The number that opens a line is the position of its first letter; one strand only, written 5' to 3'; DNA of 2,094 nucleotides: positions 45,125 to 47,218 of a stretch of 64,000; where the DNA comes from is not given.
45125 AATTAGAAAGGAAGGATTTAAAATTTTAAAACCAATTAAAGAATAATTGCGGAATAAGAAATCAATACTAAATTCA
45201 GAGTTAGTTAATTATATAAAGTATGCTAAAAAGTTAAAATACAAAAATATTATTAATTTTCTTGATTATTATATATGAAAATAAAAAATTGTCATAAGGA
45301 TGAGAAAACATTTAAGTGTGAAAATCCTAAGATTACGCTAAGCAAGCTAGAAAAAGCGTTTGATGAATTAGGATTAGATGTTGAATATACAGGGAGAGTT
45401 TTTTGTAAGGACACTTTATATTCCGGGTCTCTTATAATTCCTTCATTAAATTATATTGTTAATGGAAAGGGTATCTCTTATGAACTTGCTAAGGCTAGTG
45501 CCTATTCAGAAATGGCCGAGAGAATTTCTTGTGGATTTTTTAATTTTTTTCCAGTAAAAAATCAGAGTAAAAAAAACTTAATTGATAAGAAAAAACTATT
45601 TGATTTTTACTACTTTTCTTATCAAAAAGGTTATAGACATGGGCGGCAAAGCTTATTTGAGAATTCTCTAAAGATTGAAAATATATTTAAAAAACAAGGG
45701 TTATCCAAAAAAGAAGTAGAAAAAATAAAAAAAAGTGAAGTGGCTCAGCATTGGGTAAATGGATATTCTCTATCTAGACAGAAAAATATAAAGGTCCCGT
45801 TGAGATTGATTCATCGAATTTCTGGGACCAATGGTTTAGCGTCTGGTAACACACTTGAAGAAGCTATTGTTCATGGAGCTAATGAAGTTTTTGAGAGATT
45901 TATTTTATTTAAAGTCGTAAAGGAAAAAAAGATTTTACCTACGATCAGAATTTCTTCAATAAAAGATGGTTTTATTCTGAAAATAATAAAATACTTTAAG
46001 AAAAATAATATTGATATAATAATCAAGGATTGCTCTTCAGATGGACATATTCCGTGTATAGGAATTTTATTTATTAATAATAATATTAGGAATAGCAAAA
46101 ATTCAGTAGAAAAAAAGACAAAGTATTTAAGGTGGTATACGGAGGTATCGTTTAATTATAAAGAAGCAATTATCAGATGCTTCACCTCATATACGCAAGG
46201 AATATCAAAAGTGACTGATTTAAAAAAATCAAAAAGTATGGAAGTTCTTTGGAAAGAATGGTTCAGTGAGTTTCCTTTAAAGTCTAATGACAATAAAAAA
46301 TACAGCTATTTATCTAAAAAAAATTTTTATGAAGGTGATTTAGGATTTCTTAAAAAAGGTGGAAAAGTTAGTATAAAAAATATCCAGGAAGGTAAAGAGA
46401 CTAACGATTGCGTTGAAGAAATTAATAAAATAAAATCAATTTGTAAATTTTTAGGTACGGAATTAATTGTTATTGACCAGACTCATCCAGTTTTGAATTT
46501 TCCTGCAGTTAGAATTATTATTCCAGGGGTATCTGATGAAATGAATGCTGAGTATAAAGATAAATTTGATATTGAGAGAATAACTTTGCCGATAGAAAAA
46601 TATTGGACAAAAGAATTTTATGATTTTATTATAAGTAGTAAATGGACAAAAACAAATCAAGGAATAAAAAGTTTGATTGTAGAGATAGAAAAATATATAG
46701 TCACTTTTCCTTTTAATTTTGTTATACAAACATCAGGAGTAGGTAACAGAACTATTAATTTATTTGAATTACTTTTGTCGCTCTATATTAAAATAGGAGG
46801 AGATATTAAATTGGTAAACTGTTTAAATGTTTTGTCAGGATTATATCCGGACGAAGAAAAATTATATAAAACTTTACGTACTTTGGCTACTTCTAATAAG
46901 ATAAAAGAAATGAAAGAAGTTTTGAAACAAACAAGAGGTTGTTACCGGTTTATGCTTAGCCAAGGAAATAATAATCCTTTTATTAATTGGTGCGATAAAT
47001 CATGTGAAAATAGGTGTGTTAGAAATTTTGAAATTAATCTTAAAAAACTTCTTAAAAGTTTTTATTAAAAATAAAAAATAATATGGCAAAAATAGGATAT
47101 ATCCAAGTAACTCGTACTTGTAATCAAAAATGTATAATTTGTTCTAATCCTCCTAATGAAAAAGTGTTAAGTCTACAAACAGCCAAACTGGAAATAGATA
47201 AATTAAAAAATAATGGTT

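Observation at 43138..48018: Three tandem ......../GGEPT-type radical-SAM paralogs interrupted by an E. coli-type YcaO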

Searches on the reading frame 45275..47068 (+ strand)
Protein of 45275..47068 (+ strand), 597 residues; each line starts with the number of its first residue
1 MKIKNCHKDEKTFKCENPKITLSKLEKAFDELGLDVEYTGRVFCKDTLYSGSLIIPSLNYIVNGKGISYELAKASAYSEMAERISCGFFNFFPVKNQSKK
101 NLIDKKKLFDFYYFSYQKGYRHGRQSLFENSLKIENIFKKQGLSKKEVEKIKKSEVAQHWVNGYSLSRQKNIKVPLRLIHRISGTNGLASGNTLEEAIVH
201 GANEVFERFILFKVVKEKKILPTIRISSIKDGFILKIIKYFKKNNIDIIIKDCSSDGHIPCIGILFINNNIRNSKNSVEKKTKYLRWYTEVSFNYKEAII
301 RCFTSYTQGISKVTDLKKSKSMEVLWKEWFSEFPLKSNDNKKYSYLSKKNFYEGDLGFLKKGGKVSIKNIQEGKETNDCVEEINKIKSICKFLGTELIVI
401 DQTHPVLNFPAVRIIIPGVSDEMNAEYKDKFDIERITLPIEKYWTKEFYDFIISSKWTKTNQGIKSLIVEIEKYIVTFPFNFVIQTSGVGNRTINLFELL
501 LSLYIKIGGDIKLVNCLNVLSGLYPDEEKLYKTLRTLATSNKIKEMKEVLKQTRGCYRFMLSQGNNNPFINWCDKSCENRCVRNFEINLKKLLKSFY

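Call 4: search_protein_families(library=pfam, proteins=[window:45275-47068:+], max_evalue=0.01)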
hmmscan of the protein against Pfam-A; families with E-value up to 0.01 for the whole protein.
window:45275-47068:+ (597 aa): 1 family
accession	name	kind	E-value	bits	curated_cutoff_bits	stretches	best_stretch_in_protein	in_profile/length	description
PF02624.21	YcaO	-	9.1e-44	150.5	25.7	1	63-419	1-324/325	YcaO cyclodehydratase, ATP-ad Mg2+-binding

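Call 5: search_protein_families(library=ncbifam, proteins=[window:45275-47068:+], max_evalue=0.01)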
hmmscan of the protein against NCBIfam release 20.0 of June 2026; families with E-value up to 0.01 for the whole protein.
window:45275-47068:+ (597 aa): 5 families
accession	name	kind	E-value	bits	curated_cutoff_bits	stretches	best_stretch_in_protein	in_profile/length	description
TIGR03266.1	methan_mark_1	equivalog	4.6e-24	85.1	365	2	61-264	54-231/376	YcaO-related McrA-glycine thioamidation protein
NF040716.1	YcaO_for_S12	equivalog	1.2e-23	83.4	700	1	21-270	13-263/571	30S ribosomal protein S12 methylthiotransferase accessory factor YcaO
TIGR00702.1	TIGR00702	domain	1.1e-19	70.8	75.65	1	61-419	50-364/377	YcaO-type kinase domain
TIGR03604.1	TOMM_cyclo_SagD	subfamily_domain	3.2e-16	59.2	219.25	1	64-420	1-337/377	thiazole/oxazole-forming peptide maturase, SagD family component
TIGR03549.1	TIGR03549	equivalog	5.9e-14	51.2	900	1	59-272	200-413/723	OsmC domain/YcaO domain-containing protein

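Call 13: search_solved_structures(query=window:45275-47068:+, max_evalue=0.01, show_alignments=3)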
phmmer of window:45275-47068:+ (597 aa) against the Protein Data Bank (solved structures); distinct sequences matched with E-value up to 0.01: 5.
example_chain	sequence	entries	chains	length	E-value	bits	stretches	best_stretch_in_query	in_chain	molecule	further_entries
6pe3_A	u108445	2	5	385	5.2e-10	42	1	157-265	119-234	Uncharacterized protein MJ1094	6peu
7u58_A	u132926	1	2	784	1.9e-09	40.1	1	183-419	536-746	MusD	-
4q84_A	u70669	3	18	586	2.4e-09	39.8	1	169-268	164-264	Ribosomal protein S12 methylthiotransferase accessory factor YcaO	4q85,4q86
4bs9_A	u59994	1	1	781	2.8e-09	39.6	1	180-262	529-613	TRUD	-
4v1t_A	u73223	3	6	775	1e-08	37.7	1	58-263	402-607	LYND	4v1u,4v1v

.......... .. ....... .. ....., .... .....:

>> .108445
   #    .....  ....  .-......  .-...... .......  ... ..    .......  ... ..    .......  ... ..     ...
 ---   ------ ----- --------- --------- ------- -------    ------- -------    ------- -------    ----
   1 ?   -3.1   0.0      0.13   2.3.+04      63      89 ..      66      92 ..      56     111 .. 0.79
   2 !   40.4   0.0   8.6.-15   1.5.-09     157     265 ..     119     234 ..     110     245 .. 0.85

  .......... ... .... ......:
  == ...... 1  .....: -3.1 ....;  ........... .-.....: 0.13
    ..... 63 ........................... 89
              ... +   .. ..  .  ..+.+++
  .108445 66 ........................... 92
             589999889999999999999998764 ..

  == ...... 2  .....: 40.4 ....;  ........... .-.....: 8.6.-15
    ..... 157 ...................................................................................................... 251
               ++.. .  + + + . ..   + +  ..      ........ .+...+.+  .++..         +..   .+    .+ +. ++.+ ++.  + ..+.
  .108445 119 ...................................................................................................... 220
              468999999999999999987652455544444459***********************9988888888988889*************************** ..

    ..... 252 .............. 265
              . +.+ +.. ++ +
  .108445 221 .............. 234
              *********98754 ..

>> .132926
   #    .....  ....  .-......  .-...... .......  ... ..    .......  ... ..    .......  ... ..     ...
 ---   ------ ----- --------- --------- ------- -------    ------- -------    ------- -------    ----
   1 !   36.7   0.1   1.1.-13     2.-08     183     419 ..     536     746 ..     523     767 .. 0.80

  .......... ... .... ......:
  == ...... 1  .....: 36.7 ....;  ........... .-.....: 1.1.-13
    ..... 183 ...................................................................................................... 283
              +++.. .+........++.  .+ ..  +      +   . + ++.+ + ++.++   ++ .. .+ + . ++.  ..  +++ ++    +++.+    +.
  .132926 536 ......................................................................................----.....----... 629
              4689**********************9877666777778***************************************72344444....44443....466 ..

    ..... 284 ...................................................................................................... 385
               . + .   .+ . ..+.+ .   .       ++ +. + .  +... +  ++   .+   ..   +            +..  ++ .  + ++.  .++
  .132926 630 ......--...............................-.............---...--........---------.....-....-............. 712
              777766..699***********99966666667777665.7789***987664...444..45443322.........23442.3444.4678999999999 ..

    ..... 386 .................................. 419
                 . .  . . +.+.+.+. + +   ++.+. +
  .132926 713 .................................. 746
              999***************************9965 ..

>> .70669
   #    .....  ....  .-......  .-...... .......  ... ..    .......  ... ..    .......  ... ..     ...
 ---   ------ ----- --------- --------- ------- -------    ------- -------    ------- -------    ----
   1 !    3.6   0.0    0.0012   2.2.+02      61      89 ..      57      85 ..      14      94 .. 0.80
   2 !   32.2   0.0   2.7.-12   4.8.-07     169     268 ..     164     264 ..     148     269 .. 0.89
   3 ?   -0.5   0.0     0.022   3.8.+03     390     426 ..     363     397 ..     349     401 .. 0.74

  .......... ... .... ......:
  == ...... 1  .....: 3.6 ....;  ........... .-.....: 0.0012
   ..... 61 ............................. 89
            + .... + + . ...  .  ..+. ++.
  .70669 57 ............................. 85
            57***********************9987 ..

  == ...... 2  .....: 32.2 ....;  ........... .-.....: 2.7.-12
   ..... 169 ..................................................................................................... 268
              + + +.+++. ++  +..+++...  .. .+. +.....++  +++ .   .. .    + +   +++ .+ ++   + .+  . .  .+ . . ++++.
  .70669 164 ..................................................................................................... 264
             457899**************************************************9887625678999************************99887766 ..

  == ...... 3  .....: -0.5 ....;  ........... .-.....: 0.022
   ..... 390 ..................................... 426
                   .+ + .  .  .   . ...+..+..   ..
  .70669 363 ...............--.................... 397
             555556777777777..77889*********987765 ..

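Call 16: find_homologous_proteins(query=window:45275-47068:+, max_evalue=0.00001)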
Query window:45275-47068:+ (597 aa): 68 proteins with E <= 0.00001 among 8000 candidates.
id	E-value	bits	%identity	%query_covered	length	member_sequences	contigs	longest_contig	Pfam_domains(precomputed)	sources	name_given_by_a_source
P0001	0.0e+0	1339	100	100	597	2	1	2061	PF02624.22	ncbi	-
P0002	3.1e-211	721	54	100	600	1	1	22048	PF02624.22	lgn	-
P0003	4.7e-193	661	53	92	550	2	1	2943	PF02624.22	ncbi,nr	ncbi:YcaO-like family protein, partial [Patescibacteria group bacterium]|nr:YcaO-like family protein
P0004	3.4e-176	606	49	100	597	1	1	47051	PF02624.22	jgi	-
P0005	5.2e-138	480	41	100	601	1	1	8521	PF02624.22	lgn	-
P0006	7.3e-126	439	40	100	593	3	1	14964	PF02624.22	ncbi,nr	ncbi:MAG: YcaO-like family protein [Candidatus Omnitrophica bacterium]|nr:YcaO-like family protein [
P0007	4.2e-120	420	39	100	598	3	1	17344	PF02624.22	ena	-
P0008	6.6e-118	413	37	100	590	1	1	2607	PF02624.22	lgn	-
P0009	1.2e-117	412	36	100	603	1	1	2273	PF02624.22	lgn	-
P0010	3.6e-115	404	39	99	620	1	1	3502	PF02624.22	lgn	-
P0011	9.4e-109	383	38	100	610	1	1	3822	PF02624.22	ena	-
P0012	2.9e-108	381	38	96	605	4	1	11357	PF02624.22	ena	-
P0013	4.7e-107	377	51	58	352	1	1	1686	PF02624.22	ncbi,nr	ncbi:MAG: YcaO-like family protein, partial [Candidatus Berkelbacteria bacterium]|nr:YcaO-like famil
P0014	4.6e-99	351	35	100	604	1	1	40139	PF02624.22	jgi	-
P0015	2.0e-82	296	30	100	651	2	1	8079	PF02624.22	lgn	-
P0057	2.1e-24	104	31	64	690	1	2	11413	PF02624.22,PF04055.28,PF13353.12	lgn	-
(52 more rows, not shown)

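Call 17: find_encoding_contigs(protein=P0004, flank=10000, max_places=2)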
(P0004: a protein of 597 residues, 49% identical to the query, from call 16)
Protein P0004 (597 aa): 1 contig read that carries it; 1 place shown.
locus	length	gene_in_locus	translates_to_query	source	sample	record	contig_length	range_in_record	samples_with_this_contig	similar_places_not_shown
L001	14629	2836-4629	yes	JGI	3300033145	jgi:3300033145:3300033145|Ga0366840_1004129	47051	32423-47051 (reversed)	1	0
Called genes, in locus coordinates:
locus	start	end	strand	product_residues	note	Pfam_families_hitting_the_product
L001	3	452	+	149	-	PF06750:A24_N_bact, PF01478:Peptidase_A24 (weak)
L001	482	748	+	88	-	PF01478:Peptidase_A24 (weak)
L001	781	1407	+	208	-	PF27226:AF_1845 (faint)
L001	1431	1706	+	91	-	-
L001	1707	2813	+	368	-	PF04055:Radical_SAM, PF13353:Fer4_12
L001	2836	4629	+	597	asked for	PF02624:YcaO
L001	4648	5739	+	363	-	PF04055:Radical_SAM, PF13353:Fer4_12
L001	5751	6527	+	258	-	-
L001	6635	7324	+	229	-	-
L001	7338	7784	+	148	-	PF27806:HxsD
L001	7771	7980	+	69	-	-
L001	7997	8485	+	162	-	-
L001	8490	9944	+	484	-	PF13353:Fer4_12, PF04055:Radical_SAM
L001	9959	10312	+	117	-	-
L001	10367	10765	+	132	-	-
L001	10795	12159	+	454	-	PF04055:Radical_SAM, PF13353:Fer4_12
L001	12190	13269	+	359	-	PF04055:Radical_SAM, PF13353:Fer4_12 (faint)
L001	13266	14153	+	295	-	PF04055:Radical_SAM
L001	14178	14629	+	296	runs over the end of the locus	PF04055:Radical_SAM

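Call 18: find_encoding_contigs(protein=P0002, flank=10000, max_places=2)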
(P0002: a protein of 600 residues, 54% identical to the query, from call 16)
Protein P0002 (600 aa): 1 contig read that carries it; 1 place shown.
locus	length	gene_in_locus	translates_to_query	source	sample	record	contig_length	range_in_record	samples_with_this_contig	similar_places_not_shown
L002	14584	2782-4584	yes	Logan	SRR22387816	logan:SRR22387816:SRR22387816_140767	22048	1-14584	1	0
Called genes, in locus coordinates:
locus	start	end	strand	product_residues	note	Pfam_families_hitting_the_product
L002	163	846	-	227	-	PF00696:AA_kinase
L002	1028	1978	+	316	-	PF01136:Peptidase_U32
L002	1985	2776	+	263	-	-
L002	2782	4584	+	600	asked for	PF02624:YcaO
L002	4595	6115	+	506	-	PF01040:UbiA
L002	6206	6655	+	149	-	PF27806:HxsD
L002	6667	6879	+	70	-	-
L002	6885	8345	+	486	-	PF04055:Radical_SAM, PF13353:Fer4_12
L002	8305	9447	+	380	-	PF04055:Radical_SAM, PF13353:Fer4_12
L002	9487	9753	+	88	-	-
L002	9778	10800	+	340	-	-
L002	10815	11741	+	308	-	-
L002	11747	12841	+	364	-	PF13353:Fer4_12, PF04055:Radical_SAM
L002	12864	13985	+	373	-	PF04055:Radical_SAM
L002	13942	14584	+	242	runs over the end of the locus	PF01902:Diphthami_syn_2_N, PF28410:Diphthami_syn_2_C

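Call 19: find_encoding_contigs(protein=P0006, flank=10000, max_places=2)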
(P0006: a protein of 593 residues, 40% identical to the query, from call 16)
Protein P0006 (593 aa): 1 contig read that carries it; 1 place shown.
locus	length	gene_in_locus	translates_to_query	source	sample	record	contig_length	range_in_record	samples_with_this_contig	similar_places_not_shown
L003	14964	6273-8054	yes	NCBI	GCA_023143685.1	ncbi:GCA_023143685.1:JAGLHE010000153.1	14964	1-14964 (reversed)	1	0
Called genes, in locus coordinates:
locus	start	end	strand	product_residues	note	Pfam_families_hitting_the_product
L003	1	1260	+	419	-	PF02321:OEP (weak)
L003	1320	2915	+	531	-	PF00270:DEAD, PF04851:ResIII (weak), PF00271:Helicase_C, PF03880:DbpA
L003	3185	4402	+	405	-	-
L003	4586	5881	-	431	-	PF08323:Glyco_transf_5, PF20706:GT4-conflict, PF13439:Glyco_transf_4, PF13579:Glyco_trans_4_4, PF00534:Glycos_transf_1, PF13692:Glyco_trans_1_4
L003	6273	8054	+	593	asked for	PF02624:YcaO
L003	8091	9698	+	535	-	PF13231:PMT_2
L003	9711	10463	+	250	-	PF00072:Response_reg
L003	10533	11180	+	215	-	-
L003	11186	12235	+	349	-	PF12146:Hydrolase_4, PF12697:Abhydrolase_6 (weak)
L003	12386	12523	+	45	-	-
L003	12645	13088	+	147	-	-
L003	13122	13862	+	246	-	PF03372:Exo_endo_phos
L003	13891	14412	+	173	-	PF21033:RMD1-3 (weak), PF07719:TPR_2 (faint), PF13174:TPR_6 (faint), PF13181:TPR_8 (faint), PF13428:TPR_14 (faint), PF14559:TPR_19 (weak)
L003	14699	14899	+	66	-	PF00313:CSD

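Call 20: find_encoding_contigs(protein=P0007, flank=10000, max_places=2)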
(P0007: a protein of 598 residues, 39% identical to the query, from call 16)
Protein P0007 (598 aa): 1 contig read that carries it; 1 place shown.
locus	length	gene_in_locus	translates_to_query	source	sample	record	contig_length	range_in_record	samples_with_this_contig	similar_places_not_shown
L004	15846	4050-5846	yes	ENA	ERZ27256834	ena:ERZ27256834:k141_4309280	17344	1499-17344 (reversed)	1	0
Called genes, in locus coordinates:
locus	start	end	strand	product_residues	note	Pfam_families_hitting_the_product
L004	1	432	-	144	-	?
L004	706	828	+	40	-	-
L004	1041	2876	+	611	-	PF02310:B12-binding, PF04055:Radical_SAM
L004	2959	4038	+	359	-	PF00535:Glycos_transf_2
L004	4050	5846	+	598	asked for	PF02624:YcaO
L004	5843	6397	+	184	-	-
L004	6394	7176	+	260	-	-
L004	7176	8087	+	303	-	PF00561:Abhydrolase_1, PF12146:Hydrolase_4 (weak), PF12697:Abhydrolase_6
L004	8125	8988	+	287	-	PF13847:Methyltransf_31, PF08241:Methyltransf_11, PF08242:Methyltransf_12 (faint), PF13649:Methyltransf_25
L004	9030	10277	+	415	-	PF08003:Methyltransf_9 (weak), PF01209:Ubie_methyltran, PF05175:MTS, PF13489:Methyltransf_23, PF08241:Methyltransf_11, PF08242:Methyltransf_12, PF13649:Methyltransf_25, PF13847:Methyltransf_31, +2 more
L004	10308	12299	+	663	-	PF02310:B12-binding, PF04055:Radical_SAM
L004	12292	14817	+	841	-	PF02310:B12-binding, PF04055:Radical_SAM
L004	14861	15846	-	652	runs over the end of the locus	PF02310:B12-binding, PF04055:Radical_SAM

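Call 21: find_encoding_contigs(protein=P0014, flank=10000, max_places=2)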
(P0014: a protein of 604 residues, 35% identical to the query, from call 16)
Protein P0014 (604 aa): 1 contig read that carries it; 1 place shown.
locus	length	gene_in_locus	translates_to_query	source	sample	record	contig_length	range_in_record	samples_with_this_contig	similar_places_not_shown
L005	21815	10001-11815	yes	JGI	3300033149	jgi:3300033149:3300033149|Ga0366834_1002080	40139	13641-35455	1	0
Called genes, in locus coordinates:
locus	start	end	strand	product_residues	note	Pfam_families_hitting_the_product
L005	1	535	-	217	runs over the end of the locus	PF02965:Met_synt_B12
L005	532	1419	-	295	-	PF02574:S-methyl_trans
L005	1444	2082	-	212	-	PF02607:B12-binding_2, PF02310:B12-binding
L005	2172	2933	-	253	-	-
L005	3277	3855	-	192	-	-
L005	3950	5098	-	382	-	-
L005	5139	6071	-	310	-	-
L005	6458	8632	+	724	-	PF00122:E1-E2_ATPase, PF00702:Hydrolase, PF08282:Hydrolase_3 (faint), PF12710:HAD (faint)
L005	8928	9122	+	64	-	-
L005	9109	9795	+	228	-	PF01988:VIT1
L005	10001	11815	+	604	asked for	PF02624:YcaO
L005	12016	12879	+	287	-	PF01261:AP_endonuc_2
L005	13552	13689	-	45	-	-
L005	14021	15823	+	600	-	-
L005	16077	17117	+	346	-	PF01636:APH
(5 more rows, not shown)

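Call 22: find_encoding_contigs(protein=P0005, flank=10000, max_places=2)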
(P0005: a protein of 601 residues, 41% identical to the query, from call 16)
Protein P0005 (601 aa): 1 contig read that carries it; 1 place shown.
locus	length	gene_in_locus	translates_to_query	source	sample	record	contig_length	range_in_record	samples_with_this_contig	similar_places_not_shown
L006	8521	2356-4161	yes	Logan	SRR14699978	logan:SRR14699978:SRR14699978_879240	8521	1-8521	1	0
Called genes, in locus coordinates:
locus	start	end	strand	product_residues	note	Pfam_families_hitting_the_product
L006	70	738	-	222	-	PF12804:NTP_transf_3 (weak)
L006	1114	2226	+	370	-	PF04464:Glyphos_transf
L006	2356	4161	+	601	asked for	PF02624:YcaO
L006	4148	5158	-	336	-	PF08013:GatZ_KbaZ-like (weak)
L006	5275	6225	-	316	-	PF00480:ROK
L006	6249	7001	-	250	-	PF00005:ABC_tran, PF13304:AAA_21 (faint)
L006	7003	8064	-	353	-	PF02653:BPD_transp_2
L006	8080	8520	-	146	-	?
